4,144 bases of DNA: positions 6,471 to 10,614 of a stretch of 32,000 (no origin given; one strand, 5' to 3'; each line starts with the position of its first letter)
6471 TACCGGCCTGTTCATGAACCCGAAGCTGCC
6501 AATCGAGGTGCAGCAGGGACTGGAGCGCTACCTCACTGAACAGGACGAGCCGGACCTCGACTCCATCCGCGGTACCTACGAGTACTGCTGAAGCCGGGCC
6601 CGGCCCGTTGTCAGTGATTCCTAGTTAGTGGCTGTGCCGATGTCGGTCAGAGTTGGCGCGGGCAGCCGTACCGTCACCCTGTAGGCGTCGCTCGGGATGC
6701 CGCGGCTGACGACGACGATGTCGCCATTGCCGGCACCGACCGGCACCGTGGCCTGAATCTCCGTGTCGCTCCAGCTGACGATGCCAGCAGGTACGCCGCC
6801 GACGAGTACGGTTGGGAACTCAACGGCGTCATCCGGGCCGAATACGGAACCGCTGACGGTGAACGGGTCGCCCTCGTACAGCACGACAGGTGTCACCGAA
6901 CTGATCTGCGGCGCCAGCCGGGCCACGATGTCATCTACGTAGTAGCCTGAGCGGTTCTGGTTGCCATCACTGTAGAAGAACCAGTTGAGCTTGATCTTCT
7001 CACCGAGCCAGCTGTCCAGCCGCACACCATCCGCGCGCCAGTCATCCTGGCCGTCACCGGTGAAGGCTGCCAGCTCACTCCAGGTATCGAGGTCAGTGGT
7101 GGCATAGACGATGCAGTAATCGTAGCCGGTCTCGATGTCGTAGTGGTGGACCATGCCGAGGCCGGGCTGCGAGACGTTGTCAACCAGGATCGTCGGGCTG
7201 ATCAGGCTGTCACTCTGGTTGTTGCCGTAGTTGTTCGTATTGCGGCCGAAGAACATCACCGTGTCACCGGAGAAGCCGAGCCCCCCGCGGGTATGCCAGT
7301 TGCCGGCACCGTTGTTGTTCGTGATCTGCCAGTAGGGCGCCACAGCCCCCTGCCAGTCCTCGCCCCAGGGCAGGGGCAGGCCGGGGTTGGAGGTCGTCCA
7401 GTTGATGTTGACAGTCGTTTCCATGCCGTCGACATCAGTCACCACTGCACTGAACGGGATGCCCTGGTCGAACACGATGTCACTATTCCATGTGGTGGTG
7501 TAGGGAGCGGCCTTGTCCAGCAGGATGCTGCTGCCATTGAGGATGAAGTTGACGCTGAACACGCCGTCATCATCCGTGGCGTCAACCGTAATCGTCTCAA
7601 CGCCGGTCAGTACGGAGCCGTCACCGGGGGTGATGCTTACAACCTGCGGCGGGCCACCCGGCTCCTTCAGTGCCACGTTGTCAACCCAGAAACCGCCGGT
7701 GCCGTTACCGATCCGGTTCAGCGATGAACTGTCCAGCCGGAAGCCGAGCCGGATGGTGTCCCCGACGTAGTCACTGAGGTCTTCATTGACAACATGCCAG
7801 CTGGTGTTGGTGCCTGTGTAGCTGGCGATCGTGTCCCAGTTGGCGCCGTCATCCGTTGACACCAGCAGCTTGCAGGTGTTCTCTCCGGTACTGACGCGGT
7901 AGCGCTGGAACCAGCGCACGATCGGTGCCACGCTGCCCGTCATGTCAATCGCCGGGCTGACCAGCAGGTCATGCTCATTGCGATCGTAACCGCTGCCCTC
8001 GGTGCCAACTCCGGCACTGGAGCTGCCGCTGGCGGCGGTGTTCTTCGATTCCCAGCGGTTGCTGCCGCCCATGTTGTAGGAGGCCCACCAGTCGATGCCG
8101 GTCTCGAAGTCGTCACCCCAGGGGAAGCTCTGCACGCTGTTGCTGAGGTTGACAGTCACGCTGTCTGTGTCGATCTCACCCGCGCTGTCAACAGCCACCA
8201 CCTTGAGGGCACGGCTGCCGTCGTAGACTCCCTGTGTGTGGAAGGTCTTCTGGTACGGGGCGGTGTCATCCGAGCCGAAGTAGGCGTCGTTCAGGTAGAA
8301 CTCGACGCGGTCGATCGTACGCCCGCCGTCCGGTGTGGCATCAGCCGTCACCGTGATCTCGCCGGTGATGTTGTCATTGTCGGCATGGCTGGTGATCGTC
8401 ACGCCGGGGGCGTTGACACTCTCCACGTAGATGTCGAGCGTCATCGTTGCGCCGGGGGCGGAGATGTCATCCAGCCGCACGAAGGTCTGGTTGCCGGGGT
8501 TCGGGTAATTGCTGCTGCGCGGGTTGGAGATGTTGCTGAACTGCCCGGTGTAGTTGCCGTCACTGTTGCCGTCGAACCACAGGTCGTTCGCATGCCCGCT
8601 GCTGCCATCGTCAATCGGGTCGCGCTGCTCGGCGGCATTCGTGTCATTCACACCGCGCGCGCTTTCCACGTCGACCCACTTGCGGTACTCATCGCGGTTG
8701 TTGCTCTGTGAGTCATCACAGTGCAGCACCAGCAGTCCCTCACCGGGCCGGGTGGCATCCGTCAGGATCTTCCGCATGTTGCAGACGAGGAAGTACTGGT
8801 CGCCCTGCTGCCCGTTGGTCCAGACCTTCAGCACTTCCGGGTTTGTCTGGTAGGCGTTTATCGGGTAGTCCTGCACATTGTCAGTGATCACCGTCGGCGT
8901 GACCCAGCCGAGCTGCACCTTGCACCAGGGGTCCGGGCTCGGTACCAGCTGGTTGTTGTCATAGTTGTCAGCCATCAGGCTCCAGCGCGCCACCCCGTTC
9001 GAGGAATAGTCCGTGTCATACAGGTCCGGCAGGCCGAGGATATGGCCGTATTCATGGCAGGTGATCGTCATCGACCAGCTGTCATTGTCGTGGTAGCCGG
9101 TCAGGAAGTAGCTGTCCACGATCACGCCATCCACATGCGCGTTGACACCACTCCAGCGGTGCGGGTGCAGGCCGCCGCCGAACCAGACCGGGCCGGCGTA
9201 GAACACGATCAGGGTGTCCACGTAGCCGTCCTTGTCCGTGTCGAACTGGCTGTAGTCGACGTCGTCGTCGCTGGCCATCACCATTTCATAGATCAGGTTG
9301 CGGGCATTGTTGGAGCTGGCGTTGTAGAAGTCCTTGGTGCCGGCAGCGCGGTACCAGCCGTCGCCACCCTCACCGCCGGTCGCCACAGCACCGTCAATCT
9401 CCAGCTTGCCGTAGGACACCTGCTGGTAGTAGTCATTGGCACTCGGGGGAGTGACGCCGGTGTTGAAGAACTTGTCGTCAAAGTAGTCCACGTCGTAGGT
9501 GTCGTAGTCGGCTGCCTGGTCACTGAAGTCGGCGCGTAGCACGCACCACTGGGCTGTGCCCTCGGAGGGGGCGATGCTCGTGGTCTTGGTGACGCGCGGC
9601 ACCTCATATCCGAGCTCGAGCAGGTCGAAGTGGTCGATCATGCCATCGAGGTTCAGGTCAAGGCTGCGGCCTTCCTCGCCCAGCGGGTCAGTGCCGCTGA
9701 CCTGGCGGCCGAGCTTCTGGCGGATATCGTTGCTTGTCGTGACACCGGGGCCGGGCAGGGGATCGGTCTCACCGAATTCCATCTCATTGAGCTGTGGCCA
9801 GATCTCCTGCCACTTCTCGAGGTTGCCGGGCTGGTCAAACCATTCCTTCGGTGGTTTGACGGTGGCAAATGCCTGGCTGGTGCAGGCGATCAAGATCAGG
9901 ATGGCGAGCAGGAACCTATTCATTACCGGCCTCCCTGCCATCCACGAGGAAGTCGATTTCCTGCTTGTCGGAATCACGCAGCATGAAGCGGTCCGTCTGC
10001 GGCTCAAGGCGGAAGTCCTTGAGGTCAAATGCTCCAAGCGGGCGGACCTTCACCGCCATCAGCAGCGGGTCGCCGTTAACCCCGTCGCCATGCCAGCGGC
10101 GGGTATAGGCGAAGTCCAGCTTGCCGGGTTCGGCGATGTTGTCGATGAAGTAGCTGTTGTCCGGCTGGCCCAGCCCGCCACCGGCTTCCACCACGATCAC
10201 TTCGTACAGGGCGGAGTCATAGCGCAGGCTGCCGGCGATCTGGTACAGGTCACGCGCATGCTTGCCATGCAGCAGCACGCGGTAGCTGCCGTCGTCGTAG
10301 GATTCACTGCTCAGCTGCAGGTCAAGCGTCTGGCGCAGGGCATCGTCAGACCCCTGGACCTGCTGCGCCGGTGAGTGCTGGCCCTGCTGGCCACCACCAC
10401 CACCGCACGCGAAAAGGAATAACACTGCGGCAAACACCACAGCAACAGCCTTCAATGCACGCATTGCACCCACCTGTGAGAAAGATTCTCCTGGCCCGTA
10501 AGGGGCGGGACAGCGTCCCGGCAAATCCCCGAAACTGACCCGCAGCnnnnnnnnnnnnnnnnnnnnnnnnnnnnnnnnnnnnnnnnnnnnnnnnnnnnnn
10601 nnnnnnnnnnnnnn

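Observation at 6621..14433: Tandemly duplicated two-gene cassette: small lipoprotein translationally coupled to a ~1100-aa M6 metalloprotease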

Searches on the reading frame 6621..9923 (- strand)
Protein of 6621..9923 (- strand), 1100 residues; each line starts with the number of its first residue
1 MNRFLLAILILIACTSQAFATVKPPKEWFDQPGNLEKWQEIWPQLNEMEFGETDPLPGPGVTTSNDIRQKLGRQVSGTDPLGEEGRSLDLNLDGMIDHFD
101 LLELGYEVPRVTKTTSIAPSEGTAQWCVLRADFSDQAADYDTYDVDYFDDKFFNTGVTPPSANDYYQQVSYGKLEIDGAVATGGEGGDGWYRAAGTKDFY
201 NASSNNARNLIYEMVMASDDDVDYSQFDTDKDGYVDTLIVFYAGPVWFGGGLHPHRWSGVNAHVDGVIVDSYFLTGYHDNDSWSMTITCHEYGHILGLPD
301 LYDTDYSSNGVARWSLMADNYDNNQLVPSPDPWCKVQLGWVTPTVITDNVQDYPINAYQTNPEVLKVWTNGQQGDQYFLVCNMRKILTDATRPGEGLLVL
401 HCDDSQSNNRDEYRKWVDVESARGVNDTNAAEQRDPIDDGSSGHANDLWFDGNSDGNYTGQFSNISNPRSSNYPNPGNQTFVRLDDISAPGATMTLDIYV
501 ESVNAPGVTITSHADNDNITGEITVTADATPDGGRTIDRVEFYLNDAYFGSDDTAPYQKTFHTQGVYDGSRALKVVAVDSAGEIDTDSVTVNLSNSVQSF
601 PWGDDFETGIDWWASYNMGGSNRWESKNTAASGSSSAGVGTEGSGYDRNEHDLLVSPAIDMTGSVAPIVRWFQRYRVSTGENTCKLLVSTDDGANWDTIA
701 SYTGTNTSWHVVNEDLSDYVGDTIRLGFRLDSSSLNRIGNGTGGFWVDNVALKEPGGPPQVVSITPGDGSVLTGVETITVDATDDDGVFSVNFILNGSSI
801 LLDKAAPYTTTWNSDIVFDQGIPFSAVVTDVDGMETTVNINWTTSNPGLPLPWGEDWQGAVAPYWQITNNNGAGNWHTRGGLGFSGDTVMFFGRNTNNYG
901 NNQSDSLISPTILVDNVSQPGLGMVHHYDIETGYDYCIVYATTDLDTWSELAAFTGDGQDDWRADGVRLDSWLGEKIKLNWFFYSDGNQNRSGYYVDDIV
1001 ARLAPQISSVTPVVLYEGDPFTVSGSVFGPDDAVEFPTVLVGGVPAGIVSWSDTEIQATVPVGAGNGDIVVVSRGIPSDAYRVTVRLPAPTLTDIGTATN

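Call 5: search_protein_families(library=pfam, proteins=[window:6621-9923:-], max_evalue=0.1)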
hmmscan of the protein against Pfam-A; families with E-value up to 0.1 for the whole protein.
window:6621-9923:- (1100 aa): 5 families
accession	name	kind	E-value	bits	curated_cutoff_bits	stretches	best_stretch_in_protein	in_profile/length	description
PF17957.7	Big_7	-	1.2e-22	80.8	24.1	2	506-575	1-70/70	Bacterial Ig domain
PF05547.17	Peptidase_M6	-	7.7e-09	35.7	22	1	137-318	38-261/294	Immune inhibitor A peptidase M6, catalytic domain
PF20773.4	InhA-like_MAM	-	3.2e-08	33.7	26.9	1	900-1000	46-161/191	Immune inhibitor A-like, MAM domain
PF01833.30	TIG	-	1.8e-07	31.5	20.9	1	1005-1081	1-80/84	IPT/TIG domain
PF02031.22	Peptidase_M7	-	0.0019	18.8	25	1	260-306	54-100/133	Streptomyces extracellular neutral proteinase (M7) family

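Call 8: search_protein_families(library=ncbifam, proteins=[window:6621-9923:-], max_evalue=0.1)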
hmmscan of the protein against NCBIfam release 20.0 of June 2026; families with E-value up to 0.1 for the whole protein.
window:6621-9923:- (1100 aa): 6 families
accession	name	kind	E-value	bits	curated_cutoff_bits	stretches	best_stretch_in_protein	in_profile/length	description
TIGR03296.1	M6dom_TIGR03296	domain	8.4e-45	153.8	110.8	1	131-401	4-286/286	M6 family metalloprotease domain-containing protein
NF052323.1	T9SSA_dep_M6i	equivalog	8e-16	57.2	600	2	291-383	259-354/1043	T9SS-dependent M6-like inactivated metalloprotease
NF038128.1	choice_anch_J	domain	4.7e-12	46.4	30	2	605-730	5-145/162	choice-of-anchor J domain-containing protein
NF047769.1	LIC10067_lipo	equivalog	0.00016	21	200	1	999-1074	38-113/239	LIC10067 family putative lipoprotein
NF033628.1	snapalysin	exception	0.00095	19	300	1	262-304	126-168/207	snapalysin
TIGR03437.1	Soli_cterm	paralog_domain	0.006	16.4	29.05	1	1034-1092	41-101/225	Solibacter uncharacterized C-terminal domain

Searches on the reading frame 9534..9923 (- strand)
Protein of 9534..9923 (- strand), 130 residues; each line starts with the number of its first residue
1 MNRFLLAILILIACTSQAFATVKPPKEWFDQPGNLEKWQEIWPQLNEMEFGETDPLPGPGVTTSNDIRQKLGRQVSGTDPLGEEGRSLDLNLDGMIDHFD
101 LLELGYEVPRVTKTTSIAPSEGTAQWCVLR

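Call 15: search_protein_families(library=pfam, proteins=[window:9534-9923:-], max_evalue=10)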
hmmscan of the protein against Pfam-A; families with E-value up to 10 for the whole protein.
window:9534-9923:- (130 aa): 1 family
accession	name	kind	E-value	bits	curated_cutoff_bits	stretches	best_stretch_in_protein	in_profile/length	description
PF00404.24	Dockerin_1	-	0.14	12.8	22.9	1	78-104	26-52/57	Dockerin type I domain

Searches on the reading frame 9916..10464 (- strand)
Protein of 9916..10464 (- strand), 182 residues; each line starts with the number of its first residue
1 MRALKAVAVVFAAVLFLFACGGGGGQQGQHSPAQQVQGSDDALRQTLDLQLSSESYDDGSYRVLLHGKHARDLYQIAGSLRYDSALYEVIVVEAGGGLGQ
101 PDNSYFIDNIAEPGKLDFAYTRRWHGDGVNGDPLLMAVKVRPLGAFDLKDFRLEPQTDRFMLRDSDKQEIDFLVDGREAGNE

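Call 5: search_protein_families(library=pfam, proteins=[window:9916-10464:-], max_evalue=0.1)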
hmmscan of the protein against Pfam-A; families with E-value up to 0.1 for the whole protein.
window:9916-10464:- (182 aa): 1 family
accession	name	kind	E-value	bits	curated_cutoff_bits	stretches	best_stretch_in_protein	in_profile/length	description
PF00963.24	Cohesin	-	0.028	15.1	24.1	1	74-123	31-80/139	Cohesin domain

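Call 8: search_protein_families(library=ncbifam, proteins=[window:9916-10464:-], max_evalue=0.1)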
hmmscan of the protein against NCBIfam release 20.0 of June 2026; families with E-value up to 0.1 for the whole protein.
window:9916-10464:- (182 aa): 2 families
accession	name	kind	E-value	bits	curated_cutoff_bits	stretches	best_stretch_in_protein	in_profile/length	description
NF058595.1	invert_tail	domain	0.0049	17.2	37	1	4-32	56-84/113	lipo-invert putative C-terminal anchoring domain-containing protein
NF045774.1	cytochro_C551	exception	0.063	13.2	118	1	5-36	4-35/110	cytochrome c551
